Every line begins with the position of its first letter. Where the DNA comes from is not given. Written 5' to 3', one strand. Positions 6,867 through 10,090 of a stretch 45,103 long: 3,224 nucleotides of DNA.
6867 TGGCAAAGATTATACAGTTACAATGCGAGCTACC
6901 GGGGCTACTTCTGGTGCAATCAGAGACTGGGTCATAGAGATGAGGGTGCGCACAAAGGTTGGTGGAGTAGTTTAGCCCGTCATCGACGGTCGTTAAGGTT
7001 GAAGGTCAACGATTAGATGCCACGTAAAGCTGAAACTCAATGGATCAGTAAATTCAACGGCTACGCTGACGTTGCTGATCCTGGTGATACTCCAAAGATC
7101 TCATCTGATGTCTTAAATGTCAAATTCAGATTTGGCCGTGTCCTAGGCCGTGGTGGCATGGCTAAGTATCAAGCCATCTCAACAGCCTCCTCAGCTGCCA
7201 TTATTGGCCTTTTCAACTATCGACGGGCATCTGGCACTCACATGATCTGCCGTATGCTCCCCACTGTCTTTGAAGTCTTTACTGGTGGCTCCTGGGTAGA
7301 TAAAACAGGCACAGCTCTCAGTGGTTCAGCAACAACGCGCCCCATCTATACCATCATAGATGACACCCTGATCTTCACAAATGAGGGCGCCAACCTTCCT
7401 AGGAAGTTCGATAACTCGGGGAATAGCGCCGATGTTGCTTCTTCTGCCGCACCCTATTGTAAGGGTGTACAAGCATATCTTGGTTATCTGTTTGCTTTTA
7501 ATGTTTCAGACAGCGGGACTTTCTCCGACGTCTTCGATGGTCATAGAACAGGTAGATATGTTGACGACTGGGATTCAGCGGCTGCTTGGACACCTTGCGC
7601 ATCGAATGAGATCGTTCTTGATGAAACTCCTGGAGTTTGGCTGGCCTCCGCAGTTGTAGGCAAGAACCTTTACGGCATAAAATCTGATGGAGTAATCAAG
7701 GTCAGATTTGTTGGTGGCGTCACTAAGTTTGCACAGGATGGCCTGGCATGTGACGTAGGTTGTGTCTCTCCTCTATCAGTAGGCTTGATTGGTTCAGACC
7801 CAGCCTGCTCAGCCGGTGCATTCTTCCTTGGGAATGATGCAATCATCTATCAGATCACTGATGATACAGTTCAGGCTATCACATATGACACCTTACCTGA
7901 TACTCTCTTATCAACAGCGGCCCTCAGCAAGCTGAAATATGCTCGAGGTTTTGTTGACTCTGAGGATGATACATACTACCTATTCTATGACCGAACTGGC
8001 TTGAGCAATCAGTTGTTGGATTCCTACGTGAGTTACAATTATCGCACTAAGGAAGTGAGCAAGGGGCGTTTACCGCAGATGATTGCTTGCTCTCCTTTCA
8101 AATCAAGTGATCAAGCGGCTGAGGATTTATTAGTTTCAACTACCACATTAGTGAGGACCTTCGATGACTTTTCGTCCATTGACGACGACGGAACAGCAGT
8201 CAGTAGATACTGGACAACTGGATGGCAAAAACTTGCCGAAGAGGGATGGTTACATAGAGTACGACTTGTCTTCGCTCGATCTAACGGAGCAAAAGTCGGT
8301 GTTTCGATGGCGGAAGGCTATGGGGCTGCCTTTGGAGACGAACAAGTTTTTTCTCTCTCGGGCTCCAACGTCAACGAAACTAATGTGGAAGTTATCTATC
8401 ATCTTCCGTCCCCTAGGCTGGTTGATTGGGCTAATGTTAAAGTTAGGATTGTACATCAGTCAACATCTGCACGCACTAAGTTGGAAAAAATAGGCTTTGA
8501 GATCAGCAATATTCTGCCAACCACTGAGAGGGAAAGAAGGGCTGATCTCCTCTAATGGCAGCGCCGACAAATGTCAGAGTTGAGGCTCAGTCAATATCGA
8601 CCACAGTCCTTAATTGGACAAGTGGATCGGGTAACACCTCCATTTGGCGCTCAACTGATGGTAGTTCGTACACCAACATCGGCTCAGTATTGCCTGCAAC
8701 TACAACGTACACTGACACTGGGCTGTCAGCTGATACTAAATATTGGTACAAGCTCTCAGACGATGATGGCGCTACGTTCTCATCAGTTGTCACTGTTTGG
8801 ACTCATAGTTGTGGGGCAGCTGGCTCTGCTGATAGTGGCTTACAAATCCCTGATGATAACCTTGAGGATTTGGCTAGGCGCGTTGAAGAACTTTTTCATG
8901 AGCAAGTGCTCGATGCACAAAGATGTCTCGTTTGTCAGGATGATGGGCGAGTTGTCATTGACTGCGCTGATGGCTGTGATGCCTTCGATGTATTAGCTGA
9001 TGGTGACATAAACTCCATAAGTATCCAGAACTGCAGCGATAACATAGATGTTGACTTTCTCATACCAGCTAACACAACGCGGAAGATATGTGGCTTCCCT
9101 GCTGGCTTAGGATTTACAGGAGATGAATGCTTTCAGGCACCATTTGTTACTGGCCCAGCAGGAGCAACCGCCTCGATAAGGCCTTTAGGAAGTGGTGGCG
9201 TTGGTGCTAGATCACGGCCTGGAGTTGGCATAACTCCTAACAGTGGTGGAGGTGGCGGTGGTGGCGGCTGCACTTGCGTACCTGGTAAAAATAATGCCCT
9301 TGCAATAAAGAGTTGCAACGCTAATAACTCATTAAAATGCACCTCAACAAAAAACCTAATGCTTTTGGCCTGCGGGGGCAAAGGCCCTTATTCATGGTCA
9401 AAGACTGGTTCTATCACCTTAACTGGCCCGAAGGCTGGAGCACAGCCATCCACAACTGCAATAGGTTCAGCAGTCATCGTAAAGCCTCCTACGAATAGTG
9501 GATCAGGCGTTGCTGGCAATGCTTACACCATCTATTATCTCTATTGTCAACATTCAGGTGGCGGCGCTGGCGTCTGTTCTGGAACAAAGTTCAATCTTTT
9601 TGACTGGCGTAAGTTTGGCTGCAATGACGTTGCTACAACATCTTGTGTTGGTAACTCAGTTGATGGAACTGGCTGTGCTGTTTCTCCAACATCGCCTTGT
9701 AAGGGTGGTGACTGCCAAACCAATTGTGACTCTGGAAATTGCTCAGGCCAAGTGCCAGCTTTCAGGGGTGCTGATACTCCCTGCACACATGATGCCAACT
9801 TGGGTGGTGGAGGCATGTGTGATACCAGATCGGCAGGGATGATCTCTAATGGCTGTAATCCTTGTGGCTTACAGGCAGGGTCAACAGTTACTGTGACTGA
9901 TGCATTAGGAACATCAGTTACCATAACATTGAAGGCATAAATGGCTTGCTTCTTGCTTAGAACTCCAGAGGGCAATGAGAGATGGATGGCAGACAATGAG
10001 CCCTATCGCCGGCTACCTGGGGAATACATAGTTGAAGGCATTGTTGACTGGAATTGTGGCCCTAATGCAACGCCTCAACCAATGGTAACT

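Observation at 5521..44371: Eight dispersed copies of the palindrome TGTCCGG-WWW-CCGGACA, conserved regardless of coding frame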

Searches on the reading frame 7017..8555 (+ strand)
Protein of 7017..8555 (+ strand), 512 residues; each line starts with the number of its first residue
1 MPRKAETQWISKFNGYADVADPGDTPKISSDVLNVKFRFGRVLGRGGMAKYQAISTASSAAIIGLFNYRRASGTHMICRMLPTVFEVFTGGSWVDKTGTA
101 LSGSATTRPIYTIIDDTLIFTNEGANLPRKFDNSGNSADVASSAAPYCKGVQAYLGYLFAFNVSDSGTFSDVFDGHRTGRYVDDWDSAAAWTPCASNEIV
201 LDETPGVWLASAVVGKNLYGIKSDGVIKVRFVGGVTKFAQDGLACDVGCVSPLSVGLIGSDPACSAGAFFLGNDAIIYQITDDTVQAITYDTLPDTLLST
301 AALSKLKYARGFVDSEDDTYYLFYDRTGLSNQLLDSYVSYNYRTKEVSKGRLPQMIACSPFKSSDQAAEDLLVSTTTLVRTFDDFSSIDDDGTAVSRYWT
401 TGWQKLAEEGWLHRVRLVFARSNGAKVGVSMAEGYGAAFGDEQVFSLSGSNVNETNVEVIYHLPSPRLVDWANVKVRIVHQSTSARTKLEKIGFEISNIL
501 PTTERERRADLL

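Call 7: search_protein_families(library=pfam, proteins=[window:7017-8555:+], max_evalue=0.01)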
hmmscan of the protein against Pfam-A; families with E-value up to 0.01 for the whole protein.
window:7017-8555:+ (512 aa): 0 families

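Call 8: search_protein_families(library=phrogs, proteins=[window:7017-8555:+], max_evalue=0.001)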
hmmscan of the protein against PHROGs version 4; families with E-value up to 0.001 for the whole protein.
window:7017-8555:+ (512 aa): 1 family
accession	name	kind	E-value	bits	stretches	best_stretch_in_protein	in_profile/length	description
phrog_3287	-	head and packaging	1.3e-11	45.1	1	10-364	8-363/524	virion structural protein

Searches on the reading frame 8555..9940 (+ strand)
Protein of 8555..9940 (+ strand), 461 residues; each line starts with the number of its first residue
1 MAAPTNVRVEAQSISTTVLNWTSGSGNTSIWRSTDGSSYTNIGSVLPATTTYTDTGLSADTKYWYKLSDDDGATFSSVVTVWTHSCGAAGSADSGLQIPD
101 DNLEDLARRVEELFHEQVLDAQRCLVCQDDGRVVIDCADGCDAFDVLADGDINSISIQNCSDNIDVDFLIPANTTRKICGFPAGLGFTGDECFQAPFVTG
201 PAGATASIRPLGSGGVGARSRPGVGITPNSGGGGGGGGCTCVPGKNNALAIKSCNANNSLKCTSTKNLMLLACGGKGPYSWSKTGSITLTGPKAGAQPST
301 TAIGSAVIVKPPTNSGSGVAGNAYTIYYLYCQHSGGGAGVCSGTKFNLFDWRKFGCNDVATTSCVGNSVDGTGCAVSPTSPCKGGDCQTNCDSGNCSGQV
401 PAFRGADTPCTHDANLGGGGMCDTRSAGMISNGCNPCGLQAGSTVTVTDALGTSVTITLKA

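Call 7: search_protein_families(library=pfam, proteins=[window:8555-9940:+], max_evalue=0.01)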
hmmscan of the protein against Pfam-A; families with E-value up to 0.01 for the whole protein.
window:8555-9940:+ (461 aa): 0 families

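Call 8: search_protein_families(library=phrogs, proteins=[window:8555-9940:+], max_evalue=0.001)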
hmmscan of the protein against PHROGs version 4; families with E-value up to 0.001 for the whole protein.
window:8555-9940:+ (461 aa): 2 families
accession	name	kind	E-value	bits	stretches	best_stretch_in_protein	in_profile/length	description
phrog_31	-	tail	1.2e-05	24.3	1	2-134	969-1103/1565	central tail fiber J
phrog_1696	-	tail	0.00057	18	1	3-78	1146-1221/2079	major tail protein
